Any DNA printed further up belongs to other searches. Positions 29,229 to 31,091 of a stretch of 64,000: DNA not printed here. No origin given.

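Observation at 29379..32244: Candidate undescribed two-gene system: GATase1-like protein plus PGM1-like ATP-grasp ligase, adjacent to AbiE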

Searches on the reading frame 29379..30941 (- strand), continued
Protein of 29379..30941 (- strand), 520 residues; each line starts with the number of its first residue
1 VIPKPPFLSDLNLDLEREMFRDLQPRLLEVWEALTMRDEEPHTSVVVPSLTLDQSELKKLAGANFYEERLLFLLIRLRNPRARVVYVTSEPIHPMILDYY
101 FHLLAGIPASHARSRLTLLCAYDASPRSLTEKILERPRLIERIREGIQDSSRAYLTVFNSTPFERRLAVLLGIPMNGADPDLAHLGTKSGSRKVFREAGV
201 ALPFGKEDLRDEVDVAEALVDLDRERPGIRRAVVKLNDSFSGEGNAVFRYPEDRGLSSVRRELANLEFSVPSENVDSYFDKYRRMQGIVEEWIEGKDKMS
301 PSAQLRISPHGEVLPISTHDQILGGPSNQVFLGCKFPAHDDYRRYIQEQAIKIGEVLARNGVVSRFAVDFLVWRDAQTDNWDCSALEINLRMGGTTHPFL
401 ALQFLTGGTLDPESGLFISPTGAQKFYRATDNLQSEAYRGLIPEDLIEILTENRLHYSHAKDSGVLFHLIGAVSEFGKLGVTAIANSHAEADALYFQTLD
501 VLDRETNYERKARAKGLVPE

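Call 80: fold_search(model_id=the predicted structure, library=pdb)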
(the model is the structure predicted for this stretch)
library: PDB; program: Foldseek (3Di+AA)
matches with E <= 10: 1024; with E <= 0.001: 475
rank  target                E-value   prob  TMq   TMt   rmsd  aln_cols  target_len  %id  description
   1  8yi6_A                7.8e-30  1.00  0.71  0.79   4.4       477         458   28  BesA wild-type from Streptomyces cattleyicolor (released 2025-03-05)
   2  8ynd_H                3.2e-18  1.00  0.61  0.75   5.1       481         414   16  ATP-grasp peptide ligase from Streptomyces (released 2025-02-19)
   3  8ynd_A                3.8e-18  1.00  0.62  0.76   4.9       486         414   15  ATP-grasp peptide ligase from Streptomyces (released 2025-02-19)
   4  8ynd_F                5.3e-18  1.00  0.61  0.74   5.1       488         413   16  ATP-grasp peptide ligase from Streptomyces (released 2025-02-19)
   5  8ynd_B                6.7e-18  1.00  0.61  0.74   5.1       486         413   16  ATP-grasp peptide ligase from Streptomyces (released 2025-02-19)
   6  8ynd_D                1.9e-17  1.00  0.61  0.74   5.1       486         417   15  ATP-grasp peptide ligase from Streptomyces (released 2025-02-19)
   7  8ynd_E                4.1e-17  1.00  0.59  0.73   6.1       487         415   15  ATP-grasp peptide ligase from Streptomyces (released 2025-02-19)
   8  8ynd_C                2.0e-16  1.00  0.60  0.74   5.6       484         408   15  ATP-grasp peptide ligase from Streptomyces (released 2025-02-19)
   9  3wvr_B                3.3e-16  1.00  0.62  0.73   5.6       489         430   15  Structure of ATP grasp protein with AMP (released 2014-11-19)
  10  3wvq_B                6.1e-16  1.00  0.60  0.73   5.7       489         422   16  Structure of ATP grasp protein (released 2014-11-19)
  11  9yx2_B                7.2e-16  1.00  0.51  0.55   6.6       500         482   16  Structure of the long chain acyl-CoA carboxylase complex from Mycobacterium smegmatis with ATP, bicarbonate, and propi (released 2025-11-26)
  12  3wvq_A                8.1e-16  1.00  0.63  0.74   5.6       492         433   16  Structure of ATP grasp protein (released 2014-11-19)
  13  3wvq_C                1.1e-15  1.00  0.60  0.71   5.8       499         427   15  Structure of ATP grasp protein (released 2014-11-19)
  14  9yx2_T                1.5e-15  1.00  0.53  0.57   6.1       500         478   17  Structure of the long chain acyl-CoA carboxylase complex from Mycobacterium smegmatis with ATP, bicarbonate, and propi (released 2025-11-26)
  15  9yx2_D                2.2e-15  1.00  0.51  0.55   6.5       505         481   16  Structure of the long chain acyl-CoA carboxylase complex from Mycobacterium smegmatis with ATP, bicarbonate, and propi (released 2025-11-26)
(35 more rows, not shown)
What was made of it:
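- PGM1 and other peptide ligases match far less well, at 15-16% identity (call 80). Similarity to BesA, a small-molecule ligase, is much stronger than to PGM1 (call 80).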

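Call 84: find_related_loci(query=A5, collection=metagenome_contigs, flank=4000)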
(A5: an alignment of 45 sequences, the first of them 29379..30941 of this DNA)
Query A5 (520 aa) in metagenome_contigs; peptide patterns used: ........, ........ (x = any residue, [..] = any of these).
600 stretches matched a pattern (row limit reached: there are more); 439 encode a relative of the query (tblastn E <= 1e-3); the best 80 are kept; 80 distinct loci.
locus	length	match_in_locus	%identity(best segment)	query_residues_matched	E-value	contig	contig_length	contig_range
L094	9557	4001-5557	96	1-519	0e+0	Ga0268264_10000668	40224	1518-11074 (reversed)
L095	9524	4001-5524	79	1-508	0e+0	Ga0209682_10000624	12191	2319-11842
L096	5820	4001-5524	79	1-508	0e+0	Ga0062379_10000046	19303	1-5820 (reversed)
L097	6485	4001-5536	77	1-512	0e+0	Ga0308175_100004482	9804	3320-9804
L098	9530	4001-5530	77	1-510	0e+0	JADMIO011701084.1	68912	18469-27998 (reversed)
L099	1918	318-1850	76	1-511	0e+0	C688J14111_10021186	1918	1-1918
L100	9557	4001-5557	97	1-519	0e+0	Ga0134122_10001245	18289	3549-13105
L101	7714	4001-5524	75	1-508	0e+0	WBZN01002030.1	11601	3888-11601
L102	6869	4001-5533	75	1-511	0e+0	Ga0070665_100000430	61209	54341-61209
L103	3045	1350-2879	76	1-510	0e+0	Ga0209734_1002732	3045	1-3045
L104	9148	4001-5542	75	1-512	0e+0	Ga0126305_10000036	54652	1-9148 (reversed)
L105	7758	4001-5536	75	1-512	0e+0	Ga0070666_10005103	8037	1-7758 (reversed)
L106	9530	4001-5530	76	1-510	0e+0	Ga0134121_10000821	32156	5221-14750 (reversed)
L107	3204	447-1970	73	1-508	0e+0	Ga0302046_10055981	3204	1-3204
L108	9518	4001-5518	76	1-506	0e+0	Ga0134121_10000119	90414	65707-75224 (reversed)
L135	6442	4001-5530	72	1-510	0e+0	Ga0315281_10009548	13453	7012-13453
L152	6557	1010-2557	72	1-515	0e+0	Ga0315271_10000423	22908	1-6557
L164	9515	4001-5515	72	6-508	0e+0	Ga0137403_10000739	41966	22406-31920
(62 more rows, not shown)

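Call 87: search_protein_families(library=pfam, proteins=[L135:2829-4001:+, L164:2796-4091:+, L164:2473-3912:+, L098:3318-4001:+, L098:2382-3092:+, L152:353-958:+, L135:1809-2825:+], max_evalue=0.01)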
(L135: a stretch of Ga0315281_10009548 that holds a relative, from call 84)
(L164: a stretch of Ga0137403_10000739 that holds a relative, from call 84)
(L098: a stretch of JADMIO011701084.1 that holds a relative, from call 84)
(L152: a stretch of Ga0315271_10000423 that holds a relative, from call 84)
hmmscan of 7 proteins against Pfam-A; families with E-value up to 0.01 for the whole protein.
L135:2829-4001:+ (391 aa): 0 families

L164:2796-4091:+ (432 aa): 0 families

L164:2473-3912:+ (480 aa): 4 families
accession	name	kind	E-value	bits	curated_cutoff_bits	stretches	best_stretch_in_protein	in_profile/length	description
PF13561.12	adh_short_C2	-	1.4e-48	166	27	1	239-477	1-235/236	Enoyl-(Acyl carrier protein) reductase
PF00106.31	adh_short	-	3.1e-45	154.5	26.6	1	235-428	3-188/195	short chain dehydrogenase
PF08659.16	KR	-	2.2e-10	41.2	22.6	1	235-404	3-164/180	KR domain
PF23441.1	SDR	-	0.00033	20.6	27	1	375-477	149-255/258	SDR-like rossmann domain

L098:3318-4001:+ (228 aa): 0 families

L098:2382-3092:+ (237 aa): 0 families

L152:353-958:+ (202 aa): 0 families

L135:1809-2825:+ (339 aa): 0 families
